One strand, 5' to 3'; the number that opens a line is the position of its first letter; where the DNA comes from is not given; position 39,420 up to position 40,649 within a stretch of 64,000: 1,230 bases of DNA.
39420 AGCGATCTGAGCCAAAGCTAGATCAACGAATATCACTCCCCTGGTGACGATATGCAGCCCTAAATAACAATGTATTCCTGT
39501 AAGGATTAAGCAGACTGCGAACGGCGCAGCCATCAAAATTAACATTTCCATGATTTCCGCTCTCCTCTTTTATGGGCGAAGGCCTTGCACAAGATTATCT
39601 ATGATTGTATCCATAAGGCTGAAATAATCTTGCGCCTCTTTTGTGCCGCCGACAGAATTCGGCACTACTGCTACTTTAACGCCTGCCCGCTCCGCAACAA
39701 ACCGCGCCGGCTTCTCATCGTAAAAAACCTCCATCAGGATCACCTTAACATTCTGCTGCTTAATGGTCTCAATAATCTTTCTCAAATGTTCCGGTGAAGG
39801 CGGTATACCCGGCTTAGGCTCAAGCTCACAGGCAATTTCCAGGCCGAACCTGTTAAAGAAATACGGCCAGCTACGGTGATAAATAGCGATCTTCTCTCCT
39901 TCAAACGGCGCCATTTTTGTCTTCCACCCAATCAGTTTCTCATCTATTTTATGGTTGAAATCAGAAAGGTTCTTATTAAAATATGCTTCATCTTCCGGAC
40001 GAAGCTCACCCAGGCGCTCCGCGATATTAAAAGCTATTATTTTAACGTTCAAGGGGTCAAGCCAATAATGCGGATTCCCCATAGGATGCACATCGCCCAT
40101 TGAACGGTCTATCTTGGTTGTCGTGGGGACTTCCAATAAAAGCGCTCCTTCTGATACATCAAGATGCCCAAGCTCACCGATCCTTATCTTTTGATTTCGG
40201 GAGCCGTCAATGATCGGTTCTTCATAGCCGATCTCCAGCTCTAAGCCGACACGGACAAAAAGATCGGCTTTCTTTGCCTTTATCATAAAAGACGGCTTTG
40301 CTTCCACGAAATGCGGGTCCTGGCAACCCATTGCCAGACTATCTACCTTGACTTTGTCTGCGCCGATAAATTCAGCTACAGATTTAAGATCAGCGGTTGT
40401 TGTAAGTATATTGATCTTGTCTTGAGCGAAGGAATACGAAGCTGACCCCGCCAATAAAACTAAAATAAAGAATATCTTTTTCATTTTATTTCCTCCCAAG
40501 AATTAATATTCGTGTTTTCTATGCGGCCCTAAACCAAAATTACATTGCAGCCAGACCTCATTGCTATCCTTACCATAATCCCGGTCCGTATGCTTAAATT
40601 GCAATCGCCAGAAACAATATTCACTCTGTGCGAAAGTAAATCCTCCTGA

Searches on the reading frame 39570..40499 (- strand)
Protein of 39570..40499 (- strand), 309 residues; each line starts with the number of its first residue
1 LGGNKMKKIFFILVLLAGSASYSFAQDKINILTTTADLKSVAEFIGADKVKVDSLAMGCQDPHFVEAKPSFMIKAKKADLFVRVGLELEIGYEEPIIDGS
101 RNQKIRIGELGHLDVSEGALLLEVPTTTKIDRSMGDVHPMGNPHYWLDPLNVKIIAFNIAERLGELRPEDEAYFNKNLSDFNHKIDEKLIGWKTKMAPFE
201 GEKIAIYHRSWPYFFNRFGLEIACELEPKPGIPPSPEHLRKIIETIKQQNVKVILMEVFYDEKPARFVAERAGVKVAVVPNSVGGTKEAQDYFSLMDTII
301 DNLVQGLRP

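Call 43: search_protein_families(library=pfam, proteins=[window:39570-40499:-], max_evalue=0.0001)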
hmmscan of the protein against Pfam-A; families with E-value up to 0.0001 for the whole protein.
window:39570-40499:- (309 aa): 1 family
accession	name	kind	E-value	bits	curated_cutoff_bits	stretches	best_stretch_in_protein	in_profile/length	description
PF01297.22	ZnuA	-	1e-53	183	29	1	31-305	1-262/263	Zinc-uptake complex component A periplasmic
